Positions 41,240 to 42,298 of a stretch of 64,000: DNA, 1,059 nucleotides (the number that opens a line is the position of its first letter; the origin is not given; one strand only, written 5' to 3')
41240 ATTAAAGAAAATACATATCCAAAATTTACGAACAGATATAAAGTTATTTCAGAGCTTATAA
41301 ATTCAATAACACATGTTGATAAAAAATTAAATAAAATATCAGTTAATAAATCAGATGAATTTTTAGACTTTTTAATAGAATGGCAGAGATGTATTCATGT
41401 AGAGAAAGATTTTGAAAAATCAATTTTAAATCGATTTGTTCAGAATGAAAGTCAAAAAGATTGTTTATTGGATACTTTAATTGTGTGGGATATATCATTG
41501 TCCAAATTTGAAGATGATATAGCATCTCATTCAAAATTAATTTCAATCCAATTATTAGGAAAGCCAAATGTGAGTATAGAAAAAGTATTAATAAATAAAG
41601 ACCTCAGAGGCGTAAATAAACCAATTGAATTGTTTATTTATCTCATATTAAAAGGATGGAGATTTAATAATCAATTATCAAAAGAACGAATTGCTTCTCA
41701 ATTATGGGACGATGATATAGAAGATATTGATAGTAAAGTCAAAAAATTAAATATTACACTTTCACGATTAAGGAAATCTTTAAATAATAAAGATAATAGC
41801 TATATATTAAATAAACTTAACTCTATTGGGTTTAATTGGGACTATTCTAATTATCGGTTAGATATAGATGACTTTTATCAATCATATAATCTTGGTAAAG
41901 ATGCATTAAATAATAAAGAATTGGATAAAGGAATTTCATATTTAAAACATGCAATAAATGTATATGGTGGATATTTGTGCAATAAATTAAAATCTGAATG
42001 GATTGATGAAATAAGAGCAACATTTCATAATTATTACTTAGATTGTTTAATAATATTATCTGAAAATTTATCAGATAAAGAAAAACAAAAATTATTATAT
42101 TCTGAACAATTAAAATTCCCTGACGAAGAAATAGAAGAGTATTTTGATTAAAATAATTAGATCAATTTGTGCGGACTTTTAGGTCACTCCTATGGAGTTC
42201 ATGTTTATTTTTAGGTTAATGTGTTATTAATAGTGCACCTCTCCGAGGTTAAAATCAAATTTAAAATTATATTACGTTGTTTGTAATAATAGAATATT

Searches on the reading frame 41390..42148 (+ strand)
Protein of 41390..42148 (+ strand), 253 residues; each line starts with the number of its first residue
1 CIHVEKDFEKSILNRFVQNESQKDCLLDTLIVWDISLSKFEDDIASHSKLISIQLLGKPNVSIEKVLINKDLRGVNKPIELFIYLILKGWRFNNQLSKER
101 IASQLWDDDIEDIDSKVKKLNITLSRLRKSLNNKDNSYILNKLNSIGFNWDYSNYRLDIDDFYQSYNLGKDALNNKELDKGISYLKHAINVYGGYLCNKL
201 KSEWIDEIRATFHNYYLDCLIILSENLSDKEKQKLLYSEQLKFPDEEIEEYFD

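Call 44: search_protein_families(library=pfam, proteins=[window:41540-42148:+], max_evalue=10)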
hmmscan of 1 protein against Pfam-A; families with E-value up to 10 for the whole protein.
seq(203 aa): 4 families
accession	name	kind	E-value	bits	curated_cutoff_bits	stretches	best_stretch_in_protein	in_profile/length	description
PF00486.34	Trans_reg_C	-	0.00068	20.1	26.2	1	43-90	22-68/77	Transcriptional regulatory protein, C terminal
PF03704.23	BTAD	-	0.031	15.1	22.1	1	107-175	1-70/146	Bacterial transcriptional activator domain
PF02561.19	FliS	-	0.071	13.8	26.7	1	111-183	24-95/115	Flagellar protein FliS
PF23470.1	Zn_ribbon_PF0610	-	0.15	12.3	26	1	147-159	21-33/39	PF0610 rubredoxin-like zinc beta-ribbon domain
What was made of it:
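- On SARP family (protein encoded at 38798-42151): Trans_reg_C E 7e-4 and then BTAD E 0.03 on the fragment, both below the Pfam cut-offs (call 44).
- The C-terminal fragment hits Trans_reg_C and then BTAD, in SARP order, both below the Pfam cut-offs (call 44).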

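Call 45: search_solved_structures(query=window:41540-42148:+, max_evalue=10, show_alignments=2)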
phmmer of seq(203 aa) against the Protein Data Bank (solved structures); distinct sequences matched with E-value up to 10: 1.
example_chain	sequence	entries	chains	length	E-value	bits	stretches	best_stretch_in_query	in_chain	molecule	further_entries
9hvw_D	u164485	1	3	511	0.41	13.5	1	26-110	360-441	Fusion glycoprotein F1,Probable N-acetylmuramidase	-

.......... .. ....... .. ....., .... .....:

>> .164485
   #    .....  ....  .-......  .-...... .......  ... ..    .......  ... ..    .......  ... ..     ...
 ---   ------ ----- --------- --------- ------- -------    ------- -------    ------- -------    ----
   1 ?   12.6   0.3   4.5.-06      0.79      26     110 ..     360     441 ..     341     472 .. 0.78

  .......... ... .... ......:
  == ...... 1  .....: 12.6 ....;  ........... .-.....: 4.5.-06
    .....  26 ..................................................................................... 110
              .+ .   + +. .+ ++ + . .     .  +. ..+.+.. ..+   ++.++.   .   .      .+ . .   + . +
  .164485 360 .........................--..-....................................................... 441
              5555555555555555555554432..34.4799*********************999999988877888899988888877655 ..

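Call 58: search_protein_representatives(protein=window:41390-42148:+)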
Query: 253 residues. Proteins with E-value up to 0.001 (for the whole library): 95; up to 1e-10: 10; up to 1e-30: 2. The best 95 are listed.
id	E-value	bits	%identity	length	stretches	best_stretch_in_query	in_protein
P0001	8.5e-154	526.6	96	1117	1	1-253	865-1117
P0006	7.5e-78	277.8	52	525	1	1-252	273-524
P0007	3.4e-26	108.6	32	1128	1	5-231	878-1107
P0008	4.7e-22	95.0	31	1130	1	13-224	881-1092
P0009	4.3e-21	91.9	33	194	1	76-246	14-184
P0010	6.6e-20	88.0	31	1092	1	28-219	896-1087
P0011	9.6e-19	84.2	28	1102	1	8-216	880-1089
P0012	1.8e-14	70.1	25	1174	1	8-218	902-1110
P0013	4.6e-12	62.3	26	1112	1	1-242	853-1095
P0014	1.0e-10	57.9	25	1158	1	8-219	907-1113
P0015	1.5e-10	57.4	23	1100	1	9-219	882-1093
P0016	5.2e-10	55.6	28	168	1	76-216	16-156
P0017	7.3e-09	51.8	28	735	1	11-179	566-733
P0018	1.1e-08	51.2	34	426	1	44-225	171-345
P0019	1.2e-07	47.9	32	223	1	60-227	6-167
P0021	4.2e-07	46.0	27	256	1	51-222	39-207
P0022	4.5e-07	45.9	31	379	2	53-233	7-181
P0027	2.5e-06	43.5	32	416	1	55-236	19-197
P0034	7.7e-06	41.9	30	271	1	48-223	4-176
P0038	1.7e-05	40.8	31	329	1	51-225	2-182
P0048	5.8e-05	39.0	37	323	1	51-223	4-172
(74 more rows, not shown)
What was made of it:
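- It has 95 distant homologues (call 58).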

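Call 59: search_protein_families(library=pfam, proteins=[P0007, P0008, P0012, P0018, P0021, P0022, P0027, P0034, P0038, P0048], max_evalue=0.001)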
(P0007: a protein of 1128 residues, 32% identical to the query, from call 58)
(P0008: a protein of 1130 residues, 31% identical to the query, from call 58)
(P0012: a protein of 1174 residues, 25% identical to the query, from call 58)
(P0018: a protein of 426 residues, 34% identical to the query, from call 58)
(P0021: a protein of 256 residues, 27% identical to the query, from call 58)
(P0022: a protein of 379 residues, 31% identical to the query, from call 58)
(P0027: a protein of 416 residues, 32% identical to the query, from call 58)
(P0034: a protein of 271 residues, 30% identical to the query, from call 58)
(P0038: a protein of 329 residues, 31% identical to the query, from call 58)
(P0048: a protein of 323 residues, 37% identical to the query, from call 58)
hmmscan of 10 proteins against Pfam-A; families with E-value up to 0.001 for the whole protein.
P0007 (1128 aa): 5 families
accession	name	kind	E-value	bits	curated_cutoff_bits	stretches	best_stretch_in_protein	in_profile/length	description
PF13401.12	AAA_22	-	7.8e-08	33.1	27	1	29-156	6-124/130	AAA domain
PF13191.12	AAA_16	-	9.2e-07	29.9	32.6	1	7-150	4-165/167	AAA ATPase domain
PF03704.23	BTAD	-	2e-06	28.7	22.1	1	1033-1121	1-90/146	Bacterial transcriptional activator domain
PF13428.12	TPR_14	-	0.00011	22.9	23.5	0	361-393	2-34/44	Tetratricopeptide repeat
PF13424.12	TPR_12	-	0.0002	21.9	30.1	0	431-459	5-33/77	Tetratricopeptide repeat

P0008 (1130 aa): 13 families
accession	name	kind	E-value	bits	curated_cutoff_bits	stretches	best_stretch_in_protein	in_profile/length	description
PF07719.23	TPR_2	-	1.1e-15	56.8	27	0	587-614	6-33/34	Tetratricopeptide repeat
PF13424.12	TPR_12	-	3.8e-13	49.9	30.1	1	585-646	6-69/77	Tetratricopeptide repeat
PF00515.34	TPR_1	-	8.5e-12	44.8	27.8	1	586-613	5-32/34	Tetratricopeptide repeat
PF13174.12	TPR_6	-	1.6e-08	35.1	26.3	0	587-612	5-30/33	Tetratricopeptide repeat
PF13181.12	TPR_8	-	1.8e-08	34.3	25.7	0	584-613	3-32/34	Tetratricopeptide repeat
PF13401.12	AAA_22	-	4.9e-08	33.8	27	1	31-159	5-125/130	AAA domain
PF13176.12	TPR_7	-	1.8e-07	31.1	27.9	0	586-614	3-31/36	Tetratricopeptide repeat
PF13374.12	TPR_10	-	1.9e-07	31.3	27.5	0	584-615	4-35/42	Tetratricopeptide repeat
PF03704.23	BTAD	-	8.3e-05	23.4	22.1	1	1025-1116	1-93/146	Bacterial transcriptional activator domain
PF13414.12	TPR_11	-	0.00017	21.6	26.8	0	441-457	8-24/42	TPR repeat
PF13428.12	TPR_14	-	0.0002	22.2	23.5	0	588-613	7-32/44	Tetratricopeptide repeat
PF25199.1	nSTAND_NTPase5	-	0.00025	21.3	34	0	109-162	88-139/145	Novel STAND NTPase 5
PF00931.28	NB-ARC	-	0.00048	19.9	23.5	0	19-144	5-125/248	NB-ARC domain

P0012 (1174 aa): 10 families
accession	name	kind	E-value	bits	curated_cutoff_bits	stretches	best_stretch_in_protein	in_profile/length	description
PF13424.12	TPR_12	-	5.2e-12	46.2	30.1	0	573-636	12-77/77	Tetratricopeptide repeat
PF13176.12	TPR_7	-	4.3e-09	36.2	27.9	0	454-475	5-26/36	Tetratricopeptide repeat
PF13401.12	AAA_22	-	1.8e-08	35.2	27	1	42-179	4-127/130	AAA domain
PF17874.7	TPR_MalT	-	7.7e-06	25.9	45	1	576-799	13-238/336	MalT-like TPR region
PF13428.12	TPR_14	-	2.3e-05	25.1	23.5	0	766-799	6-39/44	Tetratricopeptide repeat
PF10602.15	RPN7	-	2.5e-05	24.5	29.6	0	684-811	38-162/174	26S proteasome subunit RPN7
PF00515.34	TPR_1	-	2.7e-05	24.2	27.8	0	449-476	2-29/34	Tetratricopeptide repeat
PF13191.12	AAA_16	-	0.0003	21.8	32.6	1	33-155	15-152/167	AAA ATPase domain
PF14559.12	TPR_19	-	0.0006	20.5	25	0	668-714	12-57/68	Tetratricopeptide repeat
PF20308.4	TPR-S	-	0.00077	20.4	27.6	0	414-462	19-65/102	Tetratricopeptide Repeats-Sensor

P0018 (426 aa): 7 families
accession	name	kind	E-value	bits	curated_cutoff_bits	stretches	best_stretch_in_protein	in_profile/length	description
PF03704.23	BTAD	-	5.8e-21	75.8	22.1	1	275-420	2-145/146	Bacterial transcriptional activator domain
PF07719.23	TPR_2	-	1.3e-07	31.6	27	0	339-367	3-31/34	Tetratricopeptide repeat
PF13428.12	TPR_14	-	1.8e-06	28.5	23.5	0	339-367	3-31/44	Tetratricopeptide repeat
PF00515.34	TPR_1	-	5.2e-06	26.5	27.8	0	340-365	4-29/34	Tetratricopeptide repeat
PF13181.12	TPR_8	-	3.4e-05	24.1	25.7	0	338-364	2-28/34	Tetratricopeptide repeat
PF13174.12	TPR_6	-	7.6e-05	23.6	26.3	0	339-366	2-29/33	Tetratricopeptide repeat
PF13424.12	TPR_12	-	0.00014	22.4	30.1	0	333-365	41-73/77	Tetratricopeptide repeat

P0021 (256 aa): 2 families
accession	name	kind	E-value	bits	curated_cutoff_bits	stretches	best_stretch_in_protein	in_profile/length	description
PF03704.23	BTAD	-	1.9e-14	54.7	22.1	1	142-241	1-101/146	Bacterial transcriptional activator domain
PF00486.34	Trans_reg_C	-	0.00022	21.7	26.2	1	64-116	8-59/77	Transcriptional regulatory protein, C terminal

P0022 (379 aa): 4 families
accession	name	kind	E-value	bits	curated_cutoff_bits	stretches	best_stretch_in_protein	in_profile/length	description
PF03704.23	BTAD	-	4.5e-16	60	22.1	1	105-244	1-141/146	Bacterial transcriptional activator domain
PF00486.34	Trans_reg_C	-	1e-05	26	26.2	1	30-96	8-75/77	Transcriptional regulatory protein, C terminal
PF00990.26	GGDEF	-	2e-05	24.9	23.8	1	316-366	62-112/161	Diguanylate cyclase, GGDEF domain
PF13428.12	TPR_14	-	0.00079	20.3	23.5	0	167-207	3-43/44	Tetratricopeptide repeat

P0027 (416 aa): 3 families
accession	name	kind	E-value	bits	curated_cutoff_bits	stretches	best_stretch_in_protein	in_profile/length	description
PF03704.23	BTAD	-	8.7e-24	85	22.1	1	118-261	1-145/146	Bacterial transcriptional activator domain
PF00990.26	GGDEF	-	5.2e-05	23.5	23.8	1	341-387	62-108/161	Diguanylate cyclase, GGDEF domain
PF00486.34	Trans_reg_C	-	0.00011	22.6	26.2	1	39-95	7-62/77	Transcriptional regulatory protein, C terminal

P0034 (271 aa): 2 families
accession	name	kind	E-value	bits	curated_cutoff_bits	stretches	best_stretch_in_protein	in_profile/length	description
PF03704.23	BTAD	-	7e-18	65.8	22.1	1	111-253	1-145/146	Bacterial transcriptional activator domain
PF00486.34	Trans_reg_C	-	8.7e-05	23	26.2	1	31-86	7-61/77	Transcriptional regulatory protein, C terminal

P0038 (329 aa): 5 families
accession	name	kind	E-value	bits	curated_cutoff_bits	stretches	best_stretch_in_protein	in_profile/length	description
PF03704.23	BTAD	-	1.9e-22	80.6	22.1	1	113-258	1-146/146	Bacterial transcriptional activator domain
PF13191.12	AAA_16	-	1.3e-10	42.5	32.6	1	289-329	1-41/167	AAA ATPase domain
PF00515.34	TPR_1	-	8.6e-07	29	27.8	1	177-203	4-30/34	Tetratricopeptide repeat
PF07719.23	TPR_2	-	1.8e-06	28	27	0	175-203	2-30/34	Tetratricopeptide repeat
PF00486.34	Trans_reg_C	-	9.4e-06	26.1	26.2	1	31-78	12-59/77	Transcriptional regulatory protein, C terminal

P0048 (323 aa): 1 family
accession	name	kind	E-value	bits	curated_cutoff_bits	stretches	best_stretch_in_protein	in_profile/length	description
PF03704.23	BTAD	-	5.3e-23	82.4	22.1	1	106-250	1-146/146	Bacterial transcriptional activator domain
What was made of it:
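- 38798..42151 (+): Regulator gene (1117 aa): N-terminal P-loop NTPase (AAA_22 / NB-ARC-like), central TPR, C-terminal SARP-type DNA-binding module (wHTH about residues 957-1004, then BTAD). Distant relatives with the same architecture have BTAD above the Pfam cut-off (calls 58, 59).
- Of ten sampled, the short ones are canonical Trans_reg_C plus BTAD proteins, and two of three ~1100-aa proteins have BTAD above the cut-off at their C-terminus (call 59).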

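Call 60: find_encoding_contigs(protein=P0007, flank=6000, max_places=3)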
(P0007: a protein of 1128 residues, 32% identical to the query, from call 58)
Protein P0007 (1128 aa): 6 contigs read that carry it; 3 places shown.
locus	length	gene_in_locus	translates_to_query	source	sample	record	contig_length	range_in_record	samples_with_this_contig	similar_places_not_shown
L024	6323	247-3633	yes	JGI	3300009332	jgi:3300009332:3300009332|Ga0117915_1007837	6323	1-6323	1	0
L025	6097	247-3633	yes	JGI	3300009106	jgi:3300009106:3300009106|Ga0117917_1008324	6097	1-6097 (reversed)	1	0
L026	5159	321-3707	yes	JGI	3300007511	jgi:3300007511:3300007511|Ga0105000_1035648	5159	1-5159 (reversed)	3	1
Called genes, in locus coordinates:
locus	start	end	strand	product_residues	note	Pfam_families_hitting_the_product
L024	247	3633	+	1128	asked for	PF13191:AAA_16 (weak), PF13401:AAA_22 (weak), PF03704:BTAD (weak)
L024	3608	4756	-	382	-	PF13173:AAA_14, PF13635:DUF4143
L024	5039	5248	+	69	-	PF09297:Zn_ribbon_NUD (faint), PF12773:DZR (faint), PF13248:Zn_ribbon_3 (faint)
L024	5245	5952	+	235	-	-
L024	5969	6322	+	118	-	?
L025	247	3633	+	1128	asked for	PF13191:AAA_16 (weak), PF13401:AAA_22 (weak), PF03704:BTAD (weak)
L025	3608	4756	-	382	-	PF13173:AAA_14, PF13635:DUF4143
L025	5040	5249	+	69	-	PF09297:Zn_ribbon_NUD (faint), PF12773:DZR (faint), PF13248:Zn_ribbon_3 (faint)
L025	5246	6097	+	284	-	?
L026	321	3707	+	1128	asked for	PF13191:AAA_16 (weak), PF13401:AAA_22 (weak), PF03704:BTAD (weak)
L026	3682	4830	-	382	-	PF13173:AAA_14, PF13635:DUF4143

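Call 61: find_encoding_contigs(protein=P0006, flank=6000, max_places=3)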
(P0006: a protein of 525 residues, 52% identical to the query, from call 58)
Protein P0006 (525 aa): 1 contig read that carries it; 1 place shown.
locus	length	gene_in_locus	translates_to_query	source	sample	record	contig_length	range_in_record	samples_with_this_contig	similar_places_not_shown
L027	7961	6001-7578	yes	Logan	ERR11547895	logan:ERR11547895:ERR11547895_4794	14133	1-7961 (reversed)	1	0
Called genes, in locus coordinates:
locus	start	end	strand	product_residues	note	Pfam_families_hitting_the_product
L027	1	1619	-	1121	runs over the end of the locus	PF03968:LptD_N (faint), PF13100:OstA_2 (weak), PF19838:LptD_2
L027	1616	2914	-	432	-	PF00158:Sigma54_activat (faint), PF05496:RuvB_N, PF01078:Mg_chelatase (faint), PF20720:nSTAND3 (faint), PF00004:AAA, PF16193:AAA_assoc_2, PF12002:MgsA_C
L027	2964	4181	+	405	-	PF01663:Phosphodiest, PF01676:Metalloenzyme (weak)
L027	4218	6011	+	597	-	PF13401:AAA_22, PF07719:TPR_2 (faint), PF00515:TPR_1 (faint)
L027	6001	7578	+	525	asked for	-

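Call 65: find_encoding_contigs(protein=P0008, flank=5000, max_places=3)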
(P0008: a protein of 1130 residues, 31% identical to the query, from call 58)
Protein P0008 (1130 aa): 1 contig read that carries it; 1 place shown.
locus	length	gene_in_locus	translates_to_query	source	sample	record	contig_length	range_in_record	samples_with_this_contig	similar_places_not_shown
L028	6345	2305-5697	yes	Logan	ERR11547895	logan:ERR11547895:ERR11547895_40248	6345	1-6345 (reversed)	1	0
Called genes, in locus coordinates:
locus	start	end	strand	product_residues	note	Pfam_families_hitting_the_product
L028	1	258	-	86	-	?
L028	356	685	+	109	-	-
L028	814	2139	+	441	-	PF13173:AAA_14, PF13635:DUF4143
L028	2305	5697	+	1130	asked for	PF13401:AAA_22, PF13176:TPR_7 (faint), PF00515:TPR_1 (faint), PF07719:TPR_2 (faint), PF13174:TPR_6 (faint), PF13181:TPR_8 (faint), PF13374:TPR_10 (faint), PF13424:TPR_12 (weak)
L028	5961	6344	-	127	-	?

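Call 66: find_encoding_contigs(protein=P0010, flank=5000, max_places=3)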
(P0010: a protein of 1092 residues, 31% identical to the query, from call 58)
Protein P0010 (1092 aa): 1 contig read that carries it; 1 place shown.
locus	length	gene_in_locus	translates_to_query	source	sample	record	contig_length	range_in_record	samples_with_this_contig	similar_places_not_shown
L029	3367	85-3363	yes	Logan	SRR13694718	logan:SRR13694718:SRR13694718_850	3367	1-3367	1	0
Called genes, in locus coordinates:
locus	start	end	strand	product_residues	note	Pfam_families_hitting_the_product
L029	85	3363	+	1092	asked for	PF13401:AAA_22 (weak)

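Call 68: find_encoding_contigs(protein=P0011, flank=5000, max_places=3)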
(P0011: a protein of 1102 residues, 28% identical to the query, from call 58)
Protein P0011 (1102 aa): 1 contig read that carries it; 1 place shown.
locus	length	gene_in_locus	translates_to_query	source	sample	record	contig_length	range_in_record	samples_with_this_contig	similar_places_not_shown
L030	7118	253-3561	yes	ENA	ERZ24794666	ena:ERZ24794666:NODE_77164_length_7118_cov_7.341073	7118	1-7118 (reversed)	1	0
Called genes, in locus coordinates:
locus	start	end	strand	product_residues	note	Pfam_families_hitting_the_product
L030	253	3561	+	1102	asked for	PF13191:AAA_16 (weak), PF13401:AAA_22, PF13424:TPR_12 (faint)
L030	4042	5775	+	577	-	-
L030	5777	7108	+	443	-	PF19672:DUF6175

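Call 69: find_encoding_contigs(protein=P0012, flank=5000, max_places=3)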
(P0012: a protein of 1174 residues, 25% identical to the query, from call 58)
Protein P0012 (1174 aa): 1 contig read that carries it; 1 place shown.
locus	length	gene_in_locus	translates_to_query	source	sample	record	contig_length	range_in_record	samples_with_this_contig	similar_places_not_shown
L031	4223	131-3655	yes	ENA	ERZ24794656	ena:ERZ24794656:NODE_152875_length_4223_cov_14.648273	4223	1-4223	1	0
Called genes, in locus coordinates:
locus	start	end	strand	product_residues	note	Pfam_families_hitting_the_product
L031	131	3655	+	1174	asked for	PF13401:AAA_22, PF13176:TPR_7 (faint), PF13424:TPR_12 (faint), PF17874:TPR_MalT (faint)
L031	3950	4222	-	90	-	?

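Call 86: search_solved_structures(query=A7, max_evalue=0.01)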
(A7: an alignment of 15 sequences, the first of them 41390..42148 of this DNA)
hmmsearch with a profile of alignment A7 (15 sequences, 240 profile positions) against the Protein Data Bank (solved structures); distinct sequences matched with E-value up to 0.01: 55.
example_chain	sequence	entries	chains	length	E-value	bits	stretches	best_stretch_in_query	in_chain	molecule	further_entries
9qhb_A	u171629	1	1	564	2.7e-40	141.3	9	181-238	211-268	Engineered tetratricopeptide repeat protein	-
8bu0_A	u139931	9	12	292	4.2e-27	98.2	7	183-238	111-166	Consensus tetratricopeptide repeat protein | Crystal structure of an 8-repeat consensus TPR superhelix with Zinc. | Monomer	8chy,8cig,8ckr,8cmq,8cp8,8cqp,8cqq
9qhc_A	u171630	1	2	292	8e-24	87.4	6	181-238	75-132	Engineered tetratricopeptide repeat protein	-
7obi_A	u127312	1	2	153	1.6e-20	76.6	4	180-238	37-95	CTPR-rv4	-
9gzg_A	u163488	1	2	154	6.7e-19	71.3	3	180-237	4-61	Engineered CTPR protein with glutamic acids for conductivity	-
2fo7_A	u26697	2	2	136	1.2e-13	54.1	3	182-238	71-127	SYNTHETIC CONSENSUS TPR PROTEIN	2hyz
8ch0_A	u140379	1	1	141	1.4e-13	53.9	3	181-238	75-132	Consensus tetratricopeptide repeat protein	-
1na0_A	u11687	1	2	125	5.4e-12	48.7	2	184-238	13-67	designed protein CTPR3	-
8hvr_I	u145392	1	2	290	7.8e-12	48.2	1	9-233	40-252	Regulatory protein AfsR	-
2fez_A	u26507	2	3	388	2e-11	46.8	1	9-234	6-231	Probable regulatory protein embR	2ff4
8k60_I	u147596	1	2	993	9.2e-11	44.7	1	9-233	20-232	Regulatory protein AfsR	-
8jke_I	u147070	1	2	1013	9.6e-11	44.6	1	9-233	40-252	Regulatory protein AfsR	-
3kd7_A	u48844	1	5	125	7.5e-10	41.7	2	181-237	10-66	CTPR390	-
6v8e_A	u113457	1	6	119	1.2e-09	41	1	181-234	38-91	Designed protein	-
6vfh_A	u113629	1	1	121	1.9e-09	40.3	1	181-233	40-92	T33_dn10A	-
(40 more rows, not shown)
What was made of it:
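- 38798..42151 (+): A profile of the C-terminal domain matches AfsR and EmbR over wHTH plus BTAD, E about 1e-11 (call 86).
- On SARP-type operator array: A SARP-type domain is encoded by the adjacent gene (calls 44, 59, 86).
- On SARP family (protein encoded at 38798-42151): Support comes from relatives with BTAD above the cut-off (call 59) and from the profile match to AfsR and EmbR over both domains (call 86).
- Closest known: AfsR-type large SARP regulators. Same: The profile match to AfsR and EmbR has E about 1e-11 (call 86).
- A profile of the domain matches AfsR (8hvr, 8k60, 8jke) and EmbR (2fez) across wHTH plus BTAD, E about 1e-11 (call 86).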
